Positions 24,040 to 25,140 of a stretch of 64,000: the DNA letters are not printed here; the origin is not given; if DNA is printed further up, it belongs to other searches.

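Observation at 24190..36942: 12-kb general-stress island defined by 16 GNNT-N15/16-GGGTA promoter-like elements next to a SigB/SigF-like sigma factor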

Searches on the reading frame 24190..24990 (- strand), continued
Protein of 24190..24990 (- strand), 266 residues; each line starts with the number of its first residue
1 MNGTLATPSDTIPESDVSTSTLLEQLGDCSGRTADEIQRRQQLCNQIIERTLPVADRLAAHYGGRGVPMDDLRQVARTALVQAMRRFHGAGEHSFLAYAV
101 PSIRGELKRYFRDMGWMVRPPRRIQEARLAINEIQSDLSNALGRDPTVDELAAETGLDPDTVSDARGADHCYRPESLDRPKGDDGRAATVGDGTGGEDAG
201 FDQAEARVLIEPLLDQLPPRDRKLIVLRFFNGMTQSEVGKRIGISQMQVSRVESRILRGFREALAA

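Call 46: search_solved_structures(query=window:24190-24990:-, max_evalue=1e-10, show_alignments=2)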
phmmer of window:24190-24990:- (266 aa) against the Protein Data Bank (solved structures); distinct sequences matched with E-value up to 1e-10: 58.
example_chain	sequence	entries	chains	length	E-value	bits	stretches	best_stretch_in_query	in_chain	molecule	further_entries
8x6g_H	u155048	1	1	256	1e-34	123.1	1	46-263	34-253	RNA polymerase sigma factor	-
1l0o_C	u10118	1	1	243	1.8e-28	102.6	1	40-259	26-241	sigma factor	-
7pp4_f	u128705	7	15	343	4e-20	75.3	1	41-261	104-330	RNA polymerase sigma factor SigB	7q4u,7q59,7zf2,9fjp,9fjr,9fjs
5tw1_F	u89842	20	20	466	2.4e-18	69.5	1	43-261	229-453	RNA polymerase sigma factor SigA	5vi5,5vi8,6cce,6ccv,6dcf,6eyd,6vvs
7kif_F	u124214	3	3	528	2.6e-18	69.4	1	43-261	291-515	RNA polymerase sigma factor SigA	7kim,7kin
5uh5_F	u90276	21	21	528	2.6e-18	69.4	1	43-261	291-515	RNA polymerase sigma factor SigA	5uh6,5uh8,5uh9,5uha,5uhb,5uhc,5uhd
6bzo_F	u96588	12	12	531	2.6e-18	69.4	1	43-261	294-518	RNA polymerase sigma factor SigA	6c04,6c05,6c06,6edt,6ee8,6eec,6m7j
9e7v_F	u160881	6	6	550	2.9e-18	69.2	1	43-261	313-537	RNA polymerase sigma factor SigA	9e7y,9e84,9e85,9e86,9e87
8k60_F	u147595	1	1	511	1.8e-17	66.6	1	42-261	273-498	RNA polymerase principal sigma factor HrdB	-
8dy7_F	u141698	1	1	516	1.9e-17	66.6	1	42-261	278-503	RNA polymerase sigma factor SigA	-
8dy9_F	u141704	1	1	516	1.9e-17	66.5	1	42-261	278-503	RNA polymerase sigma factor SigA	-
7vpz_F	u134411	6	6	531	2e-17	66.5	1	42-261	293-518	RNA polymerase principal sigma factor HrdB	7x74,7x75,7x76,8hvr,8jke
7vpd_F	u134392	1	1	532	2e-17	66.4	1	42-261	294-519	RNA polymerase sigma factor SigA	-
7ckq_F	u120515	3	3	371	2.9e-17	65.9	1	45-262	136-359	RNA polymerase sigma factor SigA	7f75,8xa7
7l7b_F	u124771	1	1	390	2.8e-16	62.7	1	45-262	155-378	RNA polymerase sigma factor SigA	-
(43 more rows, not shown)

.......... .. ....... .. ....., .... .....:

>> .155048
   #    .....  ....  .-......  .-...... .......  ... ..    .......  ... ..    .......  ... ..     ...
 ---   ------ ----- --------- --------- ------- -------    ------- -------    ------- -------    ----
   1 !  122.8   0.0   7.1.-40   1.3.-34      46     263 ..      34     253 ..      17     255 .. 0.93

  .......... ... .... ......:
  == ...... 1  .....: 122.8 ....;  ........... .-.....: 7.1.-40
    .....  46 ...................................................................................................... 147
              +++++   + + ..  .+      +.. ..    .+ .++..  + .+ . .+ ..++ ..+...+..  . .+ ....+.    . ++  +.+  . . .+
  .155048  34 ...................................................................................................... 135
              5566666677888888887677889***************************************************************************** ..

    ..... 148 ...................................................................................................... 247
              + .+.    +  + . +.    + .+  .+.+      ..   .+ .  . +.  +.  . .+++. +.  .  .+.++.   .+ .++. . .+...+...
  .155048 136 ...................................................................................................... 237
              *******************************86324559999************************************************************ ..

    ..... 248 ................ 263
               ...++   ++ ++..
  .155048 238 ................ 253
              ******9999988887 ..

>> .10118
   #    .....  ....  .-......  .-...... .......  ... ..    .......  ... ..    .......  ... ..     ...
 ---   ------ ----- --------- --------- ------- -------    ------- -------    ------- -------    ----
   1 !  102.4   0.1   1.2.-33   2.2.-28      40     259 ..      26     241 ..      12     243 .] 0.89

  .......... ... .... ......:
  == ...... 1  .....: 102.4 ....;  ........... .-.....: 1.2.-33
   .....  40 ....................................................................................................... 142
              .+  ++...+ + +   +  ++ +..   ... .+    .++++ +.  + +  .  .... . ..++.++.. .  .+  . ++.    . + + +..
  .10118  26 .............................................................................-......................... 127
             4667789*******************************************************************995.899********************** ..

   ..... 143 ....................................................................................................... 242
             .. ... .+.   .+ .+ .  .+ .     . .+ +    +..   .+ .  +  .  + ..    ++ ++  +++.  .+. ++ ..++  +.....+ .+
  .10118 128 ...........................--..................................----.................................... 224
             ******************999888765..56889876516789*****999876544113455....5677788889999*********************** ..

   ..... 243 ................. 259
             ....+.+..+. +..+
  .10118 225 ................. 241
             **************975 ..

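Call 58: find_encoding_contigs(protein=P0041, flank=10000, max_places=1)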
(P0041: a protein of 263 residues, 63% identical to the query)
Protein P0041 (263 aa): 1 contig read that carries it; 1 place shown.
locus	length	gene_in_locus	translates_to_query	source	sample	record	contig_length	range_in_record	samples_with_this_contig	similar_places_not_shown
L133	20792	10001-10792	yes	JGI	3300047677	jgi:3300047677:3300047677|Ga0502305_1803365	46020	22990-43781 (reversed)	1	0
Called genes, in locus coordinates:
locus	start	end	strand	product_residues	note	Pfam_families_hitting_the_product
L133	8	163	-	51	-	PF19626:DUF6131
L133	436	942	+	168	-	-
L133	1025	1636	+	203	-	PF13578:Methyltransf_24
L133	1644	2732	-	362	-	-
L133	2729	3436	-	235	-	PF01209:Ubie_methyltran (weak), PF02353:CMAS (weak), PF13489:Methyltransf_23, PF13847:Methyltransf_31, PF08241:Methyltransf_11, PF08242:Methyltransf_12, PF13649:Methyltransf_25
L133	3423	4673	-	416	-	PF13439:Glyco_transf_4, PF13579:Glyco_trans_4_4, PF20706:GT4-conflict, PF00534:Glycos_transf_1, PF13692:Glyco_trans_1_4, PF13524:Glyco_trans_1_2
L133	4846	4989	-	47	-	-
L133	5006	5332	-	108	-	-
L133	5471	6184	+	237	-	PF00702:Hydrolase, PF12710:HAD (weak), PF13419:HAD_2, PF13242:Hydrolase_like (weak)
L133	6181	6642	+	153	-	PF19853:DUF6328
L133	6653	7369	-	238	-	PF01590:GAF, PF13185:GAF_2, PF03861:ANTAR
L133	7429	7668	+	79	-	-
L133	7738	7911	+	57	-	-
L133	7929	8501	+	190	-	PF01814:Hemerythrin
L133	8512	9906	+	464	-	PF00890:FAD_binding_2 (weak), PF01266:DAO, PF03486:HI0933_like (faint), PF07992:Pyr_redox_2 (faint), PF13450:NAD_binding_8 (faint), PF01593:Amino_oxidase (faint), PF00355:Rieske (weak)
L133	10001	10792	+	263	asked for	PF04542:Sigma70_r2, PF04539:Sigma70_r3 (weak), PF08281:Sigma70_r4_2 (weak), PF04545:Sigma70_r4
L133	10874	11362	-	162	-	PF03364:Polyketide_cyc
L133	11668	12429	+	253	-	PF01590:GAF, PF13185:GAF_2, PF13492:GAF_3, PF03861:ANTAR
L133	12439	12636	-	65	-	-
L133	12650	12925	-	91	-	-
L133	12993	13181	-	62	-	-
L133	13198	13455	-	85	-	-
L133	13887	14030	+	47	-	-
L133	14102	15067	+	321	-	PF21338:Top1B_N_bact, PF01028:Topoisom_I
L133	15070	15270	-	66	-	-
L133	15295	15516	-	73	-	PF09360:zf-CDGSH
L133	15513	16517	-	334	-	PF14518:Haem_oxygenas_2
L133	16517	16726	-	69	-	PF23855:DUF7218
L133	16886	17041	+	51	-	PF19626:DUF6131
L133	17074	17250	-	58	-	-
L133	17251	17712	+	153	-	-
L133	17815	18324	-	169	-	-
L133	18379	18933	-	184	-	PF01814:Hemerythrin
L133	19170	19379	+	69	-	PF05532:CsbD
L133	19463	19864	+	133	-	PF04120:Iron_permease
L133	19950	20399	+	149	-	PF04120:Iron_permease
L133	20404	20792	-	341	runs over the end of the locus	PF00795:CN_hydrolase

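Call 59: find_encoding_contigs(protein=P0054, flank=10000, max_places=1)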
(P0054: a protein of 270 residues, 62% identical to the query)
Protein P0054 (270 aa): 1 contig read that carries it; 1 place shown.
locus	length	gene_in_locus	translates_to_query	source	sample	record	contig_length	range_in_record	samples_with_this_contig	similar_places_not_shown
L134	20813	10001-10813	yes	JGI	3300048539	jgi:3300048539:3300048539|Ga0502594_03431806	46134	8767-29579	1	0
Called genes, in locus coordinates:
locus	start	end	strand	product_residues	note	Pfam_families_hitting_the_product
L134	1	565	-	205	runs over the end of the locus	PF02469:Fasciclin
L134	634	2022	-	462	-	PF00174:Oxidored_molyb, PF17957:Big_7 (weak)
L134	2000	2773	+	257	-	PF14325:DUF4383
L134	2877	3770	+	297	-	PF01073:3Beta_HSD, PF01370:Epimerase, PF04321:RmlD_sub_bind (faint), PF05368:NmrA, PF13460:NAD_binding_10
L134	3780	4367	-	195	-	PF02517:Rce1-like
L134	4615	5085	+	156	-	PF04075:F420H2_quin_red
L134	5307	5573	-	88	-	-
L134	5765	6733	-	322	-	PF03060:NMO, PF01070:FMN_dh, PF03060:NMO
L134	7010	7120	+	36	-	-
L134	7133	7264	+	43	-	-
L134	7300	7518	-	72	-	-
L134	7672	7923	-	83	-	PF05532:CsbD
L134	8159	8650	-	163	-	PF10604:Polyketide_cyc2, PF03364:Polyketide_cyc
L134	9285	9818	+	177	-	PF01613:Flavin_Reduct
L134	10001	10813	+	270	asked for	PF04542:Sigma70_r2, PF04539:Sigma70_r3 (weak), PF08281:Sigma70_r4_2, PF04545:Sigma70_r4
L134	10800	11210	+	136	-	PF01740:STAS, PF13466:STAS_2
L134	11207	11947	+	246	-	PF13581:HATPase_c_2, PF02518:HATPase_c (weak)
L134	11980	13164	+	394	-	PF01590:GAF, PF13185:GAF_2, PF07228:SpoIIE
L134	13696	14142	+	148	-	PF09656:PGPGW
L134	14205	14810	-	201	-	-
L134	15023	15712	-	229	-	PF06314:ADC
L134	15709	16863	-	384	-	PF02515:CoA_transf_3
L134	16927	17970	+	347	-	PF00296:Bac_luciferase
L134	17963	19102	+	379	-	PF02771:Acyl-CoA_dh_N, PF02770:Acyl-CoA_dh_M, PF00441:Acyl-CoA_dh_1, PF08028:Acyl-CoA_dh_2 (weak)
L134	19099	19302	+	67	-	PF13561:adh_short_C2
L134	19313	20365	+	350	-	PF01636:APH, PF02958:EcKL (weak)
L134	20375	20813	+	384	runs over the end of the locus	PF02771:Acyl-CoA_dh_N, PF02770:Acyl-CoA_dh_M, PF00441:Acyl-CoA_dh_1, PF08028:Acyl-CoA_dh_2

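Call 60: find_encoding_contigs(protein=P0013, flank=10000, max_places=1)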
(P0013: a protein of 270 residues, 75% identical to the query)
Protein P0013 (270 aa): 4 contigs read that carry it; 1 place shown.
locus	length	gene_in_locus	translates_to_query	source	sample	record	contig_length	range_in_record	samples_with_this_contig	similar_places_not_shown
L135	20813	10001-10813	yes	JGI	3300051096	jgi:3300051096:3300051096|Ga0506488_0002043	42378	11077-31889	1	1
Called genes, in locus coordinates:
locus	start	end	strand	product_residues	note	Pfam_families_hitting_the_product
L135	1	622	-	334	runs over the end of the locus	PF01699:Na_Ca_ex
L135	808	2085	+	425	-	PF12852:Cupin_6, PF12833:HTH_18, PF00165:HTH_AraC (weak)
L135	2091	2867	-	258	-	PF00106:adh_short, PF08659:KR (faint), PF13561:adh_short_C2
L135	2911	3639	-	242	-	PF00376:MerR, PF13411:MerR_1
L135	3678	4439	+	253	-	PF03807:F420_oxidored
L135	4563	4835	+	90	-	-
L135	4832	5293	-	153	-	PF04120:Iron_permease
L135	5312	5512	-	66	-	-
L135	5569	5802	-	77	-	-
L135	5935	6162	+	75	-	-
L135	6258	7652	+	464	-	PF01266:DAO, PF03486:HI0933_like (faint), PF01593:Amino_oxidase (faint), PF00355:Rieske (weak)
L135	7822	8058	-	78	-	-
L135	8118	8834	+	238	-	PF01590:GAF (weak), PF13185:GAF_2, PF03861:ANTAR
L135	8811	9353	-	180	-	PF19853:DUF6328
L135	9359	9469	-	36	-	-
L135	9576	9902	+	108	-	-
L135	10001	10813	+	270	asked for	PF04542:Sigma70_r2, PF01381:HTH_3 (faint), PF04539:Sigma70_r3, PF08281:Sigma70_r4_2, PF04545:Sigma70_r4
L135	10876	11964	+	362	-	PF00724:Oxidored_FMN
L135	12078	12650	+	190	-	-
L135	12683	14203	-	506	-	PF07690:MFS_1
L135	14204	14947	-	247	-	PF25997:BSH_YhbJ, PF25954:Beta-barrel_RND_2 (faint), PF25963:Beta-barrel_AAEA, PF25990:Beta-barrel_YknX, PF26002:Beta-barrel_AprE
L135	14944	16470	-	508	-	PF25917:BSH_RND, PF25954:Beta-barrel_RND_2 (weak), PF25990:Beta-barrel_YknX, PF25975:CzcB_C, PF25989:YknX_C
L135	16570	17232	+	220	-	PF00440:TetR_N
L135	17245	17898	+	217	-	PF28474:DUF8412, PF13376:OmdA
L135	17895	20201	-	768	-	PF05048:NosD (faint), PF13229:Beta_helix (weak)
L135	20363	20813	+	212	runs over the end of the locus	PF00440:TetR_N, PF13977:TetR_C_6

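Call 74: find_encoding_contigs(protein=P0084, flank=6000, max_places=1)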
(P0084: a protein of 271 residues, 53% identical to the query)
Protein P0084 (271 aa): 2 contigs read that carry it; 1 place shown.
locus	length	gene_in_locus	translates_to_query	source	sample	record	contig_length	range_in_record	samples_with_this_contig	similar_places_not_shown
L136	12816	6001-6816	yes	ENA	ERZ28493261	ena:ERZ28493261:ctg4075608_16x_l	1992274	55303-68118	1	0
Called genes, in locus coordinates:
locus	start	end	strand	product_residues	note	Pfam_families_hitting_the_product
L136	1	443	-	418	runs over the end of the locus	PF03435:Sacchrp_dh_NADP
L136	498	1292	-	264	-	PF03372:Exo_endo_phos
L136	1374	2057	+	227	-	-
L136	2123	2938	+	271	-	PF00929:RNase_T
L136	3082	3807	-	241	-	PF07947:YhhN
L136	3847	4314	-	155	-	-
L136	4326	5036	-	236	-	PF00132:Hexapep (faint)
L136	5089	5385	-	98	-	PF10615:DUF2470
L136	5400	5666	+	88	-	PF12728:HTH_17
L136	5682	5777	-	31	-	-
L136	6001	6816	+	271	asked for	PF04542:Sigma70_r2, PF04539:Sigma70_r3, PF04545:Sigma70_r4, PF08281:Sigma70_r4_2 (weak)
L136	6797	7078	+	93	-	-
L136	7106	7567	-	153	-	PF08327:AHSA1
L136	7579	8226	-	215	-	PF01872:RibD_C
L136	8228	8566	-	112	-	PF01022:HTH_5, PF12840:HTH_20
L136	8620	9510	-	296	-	PF00583:Acetyltransf_1, PF13673:Acetyltransf_10, PF13508:Acetyltransf_7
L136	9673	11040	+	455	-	PF02447:GntP_permease, PF03600:CitMHS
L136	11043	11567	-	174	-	-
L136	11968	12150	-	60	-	PF05532:CsbD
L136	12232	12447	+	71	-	-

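Call 75: find_encoding_contigs(protein=P0098, flank=6000, max_places=1)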
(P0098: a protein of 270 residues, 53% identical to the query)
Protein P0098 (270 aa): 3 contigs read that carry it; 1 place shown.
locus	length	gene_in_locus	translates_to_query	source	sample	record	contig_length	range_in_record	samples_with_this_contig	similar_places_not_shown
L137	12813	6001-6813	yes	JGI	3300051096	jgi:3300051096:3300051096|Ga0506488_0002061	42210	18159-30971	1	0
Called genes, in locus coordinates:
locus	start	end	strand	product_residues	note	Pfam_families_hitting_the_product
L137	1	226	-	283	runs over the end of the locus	PF01841:Transglut_core, PF04473:DUF553 (weak)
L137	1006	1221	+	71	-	PF05532:CsbD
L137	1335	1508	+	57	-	-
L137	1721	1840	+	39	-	-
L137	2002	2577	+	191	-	-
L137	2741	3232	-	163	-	PF10604:Polyketide_cyc2, PF03364:Polyketide_cyc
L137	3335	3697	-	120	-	-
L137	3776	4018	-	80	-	-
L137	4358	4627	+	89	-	PF19626:DUF6131 (faint)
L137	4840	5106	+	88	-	PF20059:DUF6458 (weak)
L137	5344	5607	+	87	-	-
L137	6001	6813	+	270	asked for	PF04542:Sigma70_r2, PF04539:Sigma70_r3, PF04545:Sigma70_r4, PF08281:Sigma70_r4_2 (weak)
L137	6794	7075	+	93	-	-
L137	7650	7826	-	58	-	-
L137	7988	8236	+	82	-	-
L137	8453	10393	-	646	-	PF13581:HATPase_c_2, PF01590:GAF, PF13185:GAF_2, PF07228:SpoIIE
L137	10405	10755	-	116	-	PF01740:STAS, PF13466:STAS_2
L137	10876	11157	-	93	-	-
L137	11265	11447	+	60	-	PF05532:CsbD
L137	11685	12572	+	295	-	PF00781:DAGK_cat, PF19279:YegS_C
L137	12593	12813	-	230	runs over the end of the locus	-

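Call 76: find_encoding_contigs(protein=P0102, flank=6000, max_places=1)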
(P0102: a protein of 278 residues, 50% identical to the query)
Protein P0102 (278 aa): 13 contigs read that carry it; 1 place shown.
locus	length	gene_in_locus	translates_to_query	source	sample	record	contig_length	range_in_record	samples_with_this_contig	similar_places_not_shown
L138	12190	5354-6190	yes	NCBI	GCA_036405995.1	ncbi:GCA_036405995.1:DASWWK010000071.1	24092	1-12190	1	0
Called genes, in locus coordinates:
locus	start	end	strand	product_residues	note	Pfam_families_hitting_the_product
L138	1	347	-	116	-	PF10509:GalKase_gal_bdg, PF00288:GHMP_kinases_N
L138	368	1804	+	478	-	PF00478:IMPDH, PF00571:CBS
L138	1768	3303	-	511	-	PF07992:Pyr_redox_2 (faint), PF01266:DAO, PF03486:HI0933_like (faint), PF01593:Amino_oxidase (weak), PF00355:Rieske (weak)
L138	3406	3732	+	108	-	-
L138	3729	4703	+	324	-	PF00296:Bac_luciferase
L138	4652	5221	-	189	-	PF19853:DUF6328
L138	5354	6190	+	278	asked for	PF04542:Sigma70_r2, PF04539:Sigma70_r3, PF04545:Sigma70_r4, PF08281:Sigma70_r4_2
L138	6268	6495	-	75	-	-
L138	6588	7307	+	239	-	PF01590:GAF, PF13185:GAF_2, PF13492:GAF_3 (faint), PF03861:ANTAR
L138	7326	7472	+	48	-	-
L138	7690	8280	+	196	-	PF01551:Peptidase_M23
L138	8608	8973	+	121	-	-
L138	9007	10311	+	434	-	PF01546:Peptidase_M20, PF07687:M20_dimer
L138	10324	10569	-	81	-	PF18963:DUF5703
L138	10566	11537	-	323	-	PF00248:Aldo_ket_red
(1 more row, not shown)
